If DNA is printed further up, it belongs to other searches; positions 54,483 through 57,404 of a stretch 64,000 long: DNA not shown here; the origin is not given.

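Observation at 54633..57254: A-less carrier-polymerase: T domain + (2 TM + hexapeptide-repeat domain) x 3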

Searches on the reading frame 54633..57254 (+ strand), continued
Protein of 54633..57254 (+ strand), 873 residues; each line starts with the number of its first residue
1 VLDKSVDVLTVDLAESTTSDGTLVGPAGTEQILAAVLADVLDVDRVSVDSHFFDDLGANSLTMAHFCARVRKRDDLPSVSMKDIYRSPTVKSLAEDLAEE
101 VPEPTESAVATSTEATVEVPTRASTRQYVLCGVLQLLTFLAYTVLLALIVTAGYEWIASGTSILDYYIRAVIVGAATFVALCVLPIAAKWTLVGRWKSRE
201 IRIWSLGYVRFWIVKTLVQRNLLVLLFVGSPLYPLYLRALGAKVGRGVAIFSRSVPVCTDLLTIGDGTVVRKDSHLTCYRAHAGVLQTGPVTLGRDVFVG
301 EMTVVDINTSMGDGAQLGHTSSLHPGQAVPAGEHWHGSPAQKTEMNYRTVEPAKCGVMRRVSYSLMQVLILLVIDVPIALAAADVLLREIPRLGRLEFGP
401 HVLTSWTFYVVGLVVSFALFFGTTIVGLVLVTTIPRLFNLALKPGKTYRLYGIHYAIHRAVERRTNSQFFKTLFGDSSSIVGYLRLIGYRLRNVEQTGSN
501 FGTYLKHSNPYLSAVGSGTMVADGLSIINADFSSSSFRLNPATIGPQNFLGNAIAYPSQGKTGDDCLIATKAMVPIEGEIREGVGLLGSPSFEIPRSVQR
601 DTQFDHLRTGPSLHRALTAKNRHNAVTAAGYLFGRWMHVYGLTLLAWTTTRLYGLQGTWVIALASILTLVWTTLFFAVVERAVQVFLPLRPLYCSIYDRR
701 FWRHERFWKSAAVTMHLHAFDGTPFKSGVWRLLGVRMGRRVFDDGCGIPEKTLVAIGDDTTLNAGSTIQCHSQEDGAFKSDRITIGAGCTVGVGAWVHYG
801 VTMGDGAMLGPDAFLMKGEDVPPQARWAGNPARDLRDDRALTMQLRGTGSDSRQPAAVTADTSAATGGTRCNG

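Call 53: search_protein_families(library=pfam, proteins=[L002:14833-15867:+, L022:12971-13741:+, L029:8279-10000:+], max_evalue=0.01)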
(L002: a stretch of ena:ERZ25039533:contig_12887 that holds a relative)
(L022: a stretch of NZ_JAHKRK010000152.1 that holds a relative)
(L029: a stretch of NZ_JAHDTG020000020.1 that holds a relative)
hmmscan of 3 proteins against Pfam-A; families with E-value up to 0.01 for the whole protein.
L002:14833-15867:+ (344 aa): 6 families
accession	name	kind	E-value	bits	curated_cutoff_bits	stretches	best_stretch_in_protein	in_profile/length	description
PF00975.26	Thioesterase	-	3.9e-21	76.8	26.4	1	104-204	3-102/226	Thioesterase domain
PF12697.13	Abhydrolase_6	-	8.5e-13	49.9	26.3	1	119-332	19-216/217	Alpha/beta hydrolase family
PF00550.31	PP-binding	-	8.9e-10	39.1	20.8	1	17-79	1-67/67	Phosphopantetheine attachment site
PF12146.15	Hydrolase_4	-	2.4e-09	37.3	27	1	100-211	3-116/239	Serine aminopeptidase, S33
PF00561.26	Abhydrolase_1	-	4.5e-09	36.8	25.8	1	104-192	3-93/245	alpha/beta hydrolase fold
PF07859.19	Abhydrolase_3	-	0.00034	20.9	25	1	149-323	50-209/210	alpha/beta hydrolase fold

L022:12971-13741:+ (257 aa): 2 families
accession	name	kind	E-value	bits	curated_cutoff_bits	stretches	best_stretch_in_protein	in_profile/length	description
PF01471.23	PG_binding_1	-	3.5e-22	78.8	23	2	126-163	2-39/57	Putative peptidoglycan binding domain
PF08823.16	PG_binding_2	-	0.00015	22.4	21.1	1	129-163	18-52/74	Putative peptidoglycan binding domain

L029:8279-10000:+ (574 aa): 1 family
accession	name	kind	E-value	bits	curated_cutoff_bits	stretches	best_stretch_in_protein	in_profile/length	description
PF00501.34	AMP-binding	-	7.4e-69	232.8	29.9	1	92-434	9-384/384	AMP-binding enzyme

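Call 55: predict_structure(alignment_id=A1)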
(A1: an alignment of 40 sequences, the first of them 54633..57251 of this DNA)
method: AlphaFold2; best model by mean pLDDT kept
length: 873 residues; sequences in the alignment: 40
mean_pLDDT: 69.7   pTM: 0.74
mean pLDDT of the five models: 69.7, 60.2, 57.9, 49.6, 46.1
residues with pLDDT >= 90: 118; 70-90: 411; 50-70: 179; < 50: 165
segments of 3 or more residues with pLDDT < 50: 1-26, 100-120, 389-398, 497-503, 566-604, 688-694, 706-708, 710-712, 774-778, 837-873
pLDDT, mean of each block of 10 residues (from residue 1): 24 26 46 78 73 55 59 64 66 71 34 36 75 89 83 75 73 78 88 91 89 89 81 90 92 84 94 88 90 94 90 90 89 85 80 79 84 69 51 46 76 84 86 80 85 86 78 67 72 53 51 61 58 85 63 54 51 30 29 29 50 67 75 87 83 74 85 82 60 53 53 63 87 84 84 85 86 51 86 83 87 73 81 57 32 25 24 27
secondary structure, 60 per line:
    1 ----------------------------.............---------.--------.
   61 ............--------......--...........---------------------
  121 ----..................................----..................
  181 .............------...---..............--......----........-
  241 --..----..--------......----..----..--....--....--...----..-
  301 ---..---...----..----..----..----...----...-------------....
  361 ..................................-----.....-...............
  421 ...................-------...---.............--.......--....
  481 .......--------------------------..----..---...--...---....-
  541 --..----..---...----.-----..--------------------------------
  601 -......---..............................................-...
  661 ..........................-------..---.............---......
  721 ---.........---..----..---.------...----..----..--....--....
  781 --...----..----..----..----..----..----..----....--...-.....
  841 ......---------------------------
elements in order (helices of 4 or more, strands of 3 or more residues): H29-41 H60-72 H81-86 H90-99 H125-158 H163-193 E200-202 H206-219 H222-227 H232-239 E262-264 E279-282 E285-288 E291-293 E309-311 E334-336 E341-343 H357-394 H400-404 H406-439 E447-449 H453-465 H468-474 H477-487 E525-527 E530-532 E536-539 E554-556 H602-607 H611-656 H658-686 H699-711 H715-720 H724-732 E754-756 E771-774 E777-780 E783-785 E826-829 E832-834 H836-846

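Call 56: search_protein_representatives(protein=window:55005-57152:+)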
Query: 716 residues. Proteins with E-value up to 0.001 (for the whole library): 4161; up to 1e-10: 2165; up to 1e-30: 847. The best 150 are listed.
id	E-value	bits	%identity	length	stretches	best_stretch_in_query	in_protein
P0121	1.2e-295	999.0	61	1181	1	2-713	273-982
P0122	8.2e-293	989.7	61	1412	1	1-713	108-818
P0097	8.2e-290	979.7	62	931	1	1-713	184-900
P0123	3.2e-283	958.0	60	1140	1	2-713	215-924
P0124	5.2e-276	934.1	59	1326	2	28-710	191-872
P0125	1.7e-267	905.9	57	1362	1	1-711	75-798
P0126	3.6e-264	895.0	59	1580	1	2-713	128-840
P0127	3.1e-261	885.3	58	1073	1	1-712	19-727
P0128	6.0e-261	884.3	64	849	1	100-713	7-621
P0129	3.7e-257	871.8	58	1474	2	35-712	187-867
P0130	9.7e-257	870.4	54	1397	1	2-713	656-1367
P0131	1.8e-254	862.9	58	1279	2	35-709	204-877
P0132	4.2e-252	855.1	58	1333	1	1-710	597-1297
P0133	1.3e-248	843.5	55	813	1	4-710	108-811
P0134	8.3e-245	831.0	54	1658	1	4-715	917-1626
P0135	6.7e-239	811.4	53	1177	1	1-708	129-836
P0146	2.3e-215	733.6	51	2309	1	2-714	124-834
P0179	9.7e-170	582.8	44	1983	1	3-711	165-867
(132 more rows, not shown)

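Call 59: search_protein_families(library=pfam, proteins=[P0126, P0146, P0179, P0122, P0125, P0135], max_evalue=0.00001)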
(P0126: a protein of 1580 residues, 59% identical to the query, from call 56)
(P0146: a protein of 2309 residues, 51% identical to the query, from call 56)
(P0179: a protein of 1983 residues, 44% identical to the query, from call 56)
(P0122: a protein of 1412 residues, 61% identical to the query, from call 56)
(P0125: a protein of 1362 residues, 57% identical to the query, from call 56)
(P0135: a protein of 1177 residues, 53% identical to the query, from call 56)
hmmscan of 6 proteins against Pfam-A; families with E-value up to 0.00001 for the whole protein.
P0126 (1580 aa): 3 families
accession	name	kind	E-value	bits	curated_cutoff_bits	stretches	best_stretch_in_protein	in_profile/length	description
PF00501.34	AMP-binding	-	1.2e-79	268.4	29.9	1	1081-1434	1-383/384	AMP-binding enzyme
PF00550.31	PP-binding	-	3.5e-09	37.2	20.8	1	26-90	3-67/67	Phosphopantetheine attachment site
PF13193.12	AMP-binding_C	-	1.4e-07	32.8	24.5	1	1492-1565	1-76/76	AMP-binding enzyme C-terminal domain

P0146 (2309 aa): 5 families
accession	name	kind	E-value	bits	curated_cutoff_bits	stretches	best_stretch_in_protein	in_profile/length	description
PF00501.34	AMP-binding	-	4.3e-79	266.5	29.9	1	1105-1458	1-383/384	AMP-binding enzyme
PF02668.22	TauD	-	1.1e-36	127.6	27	1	2004-2288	18-264/267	Taurine catabolism dioxygenase TauD, TfdA family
PF00550.31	PP-binding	-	3.6e-16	59.6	20.8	1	1619-1678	3-66/67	Phosphopantetheine attachment site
PF00975.26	Thioesterase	-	1e-10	42.7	26.4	1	1702-1932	2-221/226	Thioesterase domain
PF13193.12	AMP-binding_C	-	2.8e-09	38.2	24.5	1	1516-1588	1-76/76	AMP-binding enzyme C-terminal domain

P0179 (1983 aa): 5 families
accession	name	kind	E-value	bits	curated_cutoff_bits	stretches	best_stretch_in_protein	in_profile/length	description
PF00501.34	AMP-binding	-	4.6e-74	249.9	29.9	1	1133-1486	1-383/384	AMP-binding enzyme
PF00975.26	Thioesterase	-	8.7e-21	75.6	26.4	1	1736-1957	1-212/226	Thioesterase domain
PF00550.31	PP-binding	-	7.8e-19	68.1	20.8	2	76-137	5-66/67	Phosphopantetheine attachment site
PF13193.12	AMP-binding_C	-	1.8e-07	32.4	24.5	1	1545-1616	2-76/76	AMP-binding enzyme C-terminal domain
PF00561.26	Abhydrolase_1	-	5.9e-07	29.8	25.8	0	1745-1823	10-90/245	alpha/beta hydrolase fold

P0122 (1412 aa): 5 families
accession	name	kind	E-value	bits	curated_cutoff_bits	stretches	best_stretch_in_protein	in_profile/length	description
PF00550.31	PP-binding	-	7.6e-12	45.8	20.8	1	19-84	2-67/67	Phosphopantetheine attachment site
PF07719.23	TPR_2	-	3.4e-07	30.3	27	0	1202-1226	3-27/34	Tetratricopeptide repeat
PF13424.12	TPR_12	-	3.7e-07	30.7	30.1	0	1202-1262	5-71/77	Tetratricopeptide repeat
PF13174.12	TPR_6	-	1.5e-06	28.9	26.3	0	1205-1225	5-25/33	Tetratricopeptide repeat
PF14559.12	TPR_19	-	8.3e-06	26.5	25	0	1337-1397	1-61/68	Tetratricopeptide repeat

P0125 (1362 aa): 1 family
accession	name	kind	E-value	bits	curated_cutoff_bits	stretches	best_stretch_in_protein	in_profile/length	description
PF00202.27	Aminotran_3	-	1.5e-48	165.9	30.5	1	938-1321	6-403/403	Aminotransferase class-III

P0135 (1177 aa): 2 families
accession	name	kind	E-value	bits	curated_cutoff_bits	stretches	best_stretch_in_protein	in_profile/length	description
PF00132.30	Hexapep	-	1.8e-09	37.3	27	0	787-818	2-33/36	Bacterial transferase hexapeptide (six repeats)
PF00550.31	PP-binding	-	2e-06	28.4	20.8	1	35-94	5-64/67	Phosphopantetheine attachment site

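Call 63: fold_search(model_id=the predicted structure, library=pdb)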
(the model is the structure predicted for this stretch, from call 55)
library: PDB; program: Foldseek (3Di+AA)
matches with E <= 10: 579; with E <= 0.001: 72
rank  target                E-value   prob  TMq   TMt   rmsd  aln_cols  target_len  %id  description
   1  4n6b_F                1.3e-05  1.00  0.10  0.32  14.4       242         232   14  Soybean Serine Acetyltransferase Complexed with CoA (released 2013-11-13)
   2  3hjj_A                2.8e-05  1.00  0.12  0.46   4.5       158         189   19  Crystal Structure of Maltose O-acetyltransferase from Bacillus anthracis (released 2009-06-02)
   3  4n6b_B                3.4e-05  1.00  0.09  0.24  13.4       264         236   16  Soybean Serine Acetyltransferase Complexed with CoA (released 2013-11-13)
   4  4isx_B                3.6e-05  1.00  0.12  0.51   3.4       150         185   17  The crystal structure of maltose o-acetyltransferase from clostridium difficile 630 in complex with acetyl-coa (released 2013-01-30)
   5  2ic7_A                3.6e-05  1.00  0.11  0.48   3.9       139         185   22  Crystal Structure of Maltose Transacetylase from Geobacillus kaustophilus (released 2006-11-07)
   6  2p2o_D                5.0e-05  1.00  0.12  0.52   2.6       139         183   22  Crystal structure of maltose transacetylase from Geobacillus kaustophilus P2(1) crystal form (released 2007-05-15)
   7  8vr7_B                5.8e-05  1.00  0.09  0.42   5.8       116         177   22  crystal structure of the Pcryo_0619 N-acetyltransferase from Psychrobacter cryohalolentis K5 int he presence of acetyl (released 2024-01-31)
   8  4dcl                  6.7e-05  1.00  0.12  0.50  11.3       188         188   16  Computationally Designed Self-assembling tetrahedron protein, T308, Crystallized in space group F23 (released 2012-06-06)
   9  4n69_A                6.7e-05  1.00  0.13  0.37  16.5       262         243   18  Soybean Serine Acetyltransferase Complexed with Serine (released 2013-11-13)
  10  3hjj_B                7.0e-05  1.00  0.12  0.48   4.8       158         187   19  Crystal Structure of Maltose O-acetyltransferase from Bacillus anthracis (released 2009-06-02)
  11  4n6b_A                7.0e-05  1.00  0.09  0.30  13.8       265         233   15  Soybean Serine Acetyltransferase Complexed with CoA (released 2013-11-13)
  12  3hjj_C                7.7e-05  1.00  0.12  0.47   4.6       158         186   19  Crystal Structure of Maltose O-acetyltransferase from Bacillus anthracis (released 2009-06-02)
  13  4n6a_B                8.5e-05  1.00  0.13  0.37  16.3       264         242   17  Soybean Serine Acetyltransferase Apoenzyme (released 2013-11-13)
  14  8vr7_D                9.0e-05  1.00  0.10  0.46   4.5       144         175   21  crystal structure of the Pcryo_0619 N-acetyltransferase from Psychrobacter cryohalolentis K5 int he presence of acetyl (released 2024-01-31)
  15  1ssm_A                9.4e-05  1.00  0.11  0.35  15.2       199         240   18  Serine Acetyltransferase- Apoenzyme (truncated) (released 2004-06-01)
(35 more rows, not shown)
